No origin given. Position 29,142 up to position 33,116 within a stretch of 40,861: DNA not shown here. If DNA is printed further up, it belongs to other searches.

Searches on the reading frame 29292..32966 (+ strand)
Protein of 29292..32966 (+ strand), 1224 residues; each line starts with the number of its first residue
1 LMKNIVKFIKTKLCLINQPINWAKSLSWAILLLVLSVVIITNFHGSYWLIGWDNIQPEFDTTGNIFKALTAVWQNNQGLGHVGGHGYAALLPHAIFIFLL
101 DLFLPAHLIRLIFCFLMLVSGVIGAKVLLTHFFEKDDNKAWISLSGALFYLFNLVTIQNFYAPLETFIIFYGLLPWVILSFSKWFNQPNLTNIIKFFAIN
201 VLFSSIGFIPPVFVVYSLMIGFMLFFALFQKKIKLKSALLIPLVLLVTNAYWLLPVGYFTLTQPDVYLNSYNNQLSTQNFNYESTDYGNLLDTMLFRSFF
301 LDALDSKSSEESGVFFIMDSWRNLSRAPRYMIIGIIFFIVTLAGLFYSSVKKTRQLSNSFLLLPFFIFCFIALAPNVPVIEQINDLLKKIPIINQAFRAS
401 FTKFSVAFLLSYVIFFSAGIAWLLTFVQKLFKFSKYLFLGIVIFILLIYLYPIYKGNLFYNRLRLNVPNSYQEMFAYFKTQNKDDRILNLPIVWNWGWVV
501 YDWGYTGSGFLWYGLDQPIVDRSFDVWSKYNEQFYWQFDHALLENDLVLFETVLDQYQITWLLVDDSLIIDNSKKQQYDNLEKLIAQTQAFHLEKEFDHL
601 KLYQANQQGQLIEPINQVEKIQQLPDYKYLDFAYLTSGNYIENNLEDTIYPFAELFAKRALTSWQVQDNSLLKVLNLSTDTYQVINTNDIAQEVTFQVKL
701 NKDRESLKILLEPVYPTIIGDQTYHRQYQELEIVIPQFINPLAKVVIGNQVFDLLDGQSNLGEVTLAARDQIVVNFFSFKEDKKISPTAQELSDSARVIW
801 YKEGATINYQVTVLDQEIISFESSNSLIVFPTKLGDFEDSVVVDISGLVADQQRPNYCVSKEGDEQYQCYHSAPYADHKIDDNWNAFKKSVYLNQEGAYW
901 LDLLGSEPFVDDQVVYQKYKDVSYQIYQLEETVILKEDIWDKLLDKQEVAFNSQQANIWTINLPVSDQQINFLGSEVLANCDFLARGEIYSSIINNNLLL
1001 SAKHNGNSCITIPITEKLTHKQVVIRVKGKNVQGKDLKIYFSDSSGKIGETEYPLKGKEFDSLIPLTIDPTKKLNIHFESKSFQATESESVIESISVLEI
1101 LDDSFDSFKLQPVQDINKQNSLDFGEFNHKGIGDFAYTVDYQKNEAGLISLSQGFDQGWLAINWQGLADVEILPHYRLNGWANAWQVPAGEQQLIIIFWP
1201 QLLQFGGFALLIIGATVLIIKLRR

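Call 8: search_protein_families(library=pfam, proteins=[window:29292-32966:+], max_evalue=0.01)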
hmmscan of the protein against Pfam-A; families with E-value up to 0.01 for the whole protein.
window:29292-32966:+ (1224 aa): 1 family
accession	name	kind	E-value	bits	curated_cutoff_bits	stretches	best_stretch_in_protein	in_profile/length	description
PF11847.13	GT-C_AftD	-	1.7e-05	23.4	26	1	69-256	33-215/661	Alpha-(1->3)-arabinofuranosyltransferase, N-terminal GT-C domain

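Call 92: search_protein_families(library=ncbifam, proteins=[window:29292-32966:+], max_evalue=0.01)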
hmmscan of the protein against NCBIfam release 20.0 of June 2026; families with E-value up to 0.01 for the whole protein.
window:29292-32966:+ (1224 aa): 0 families
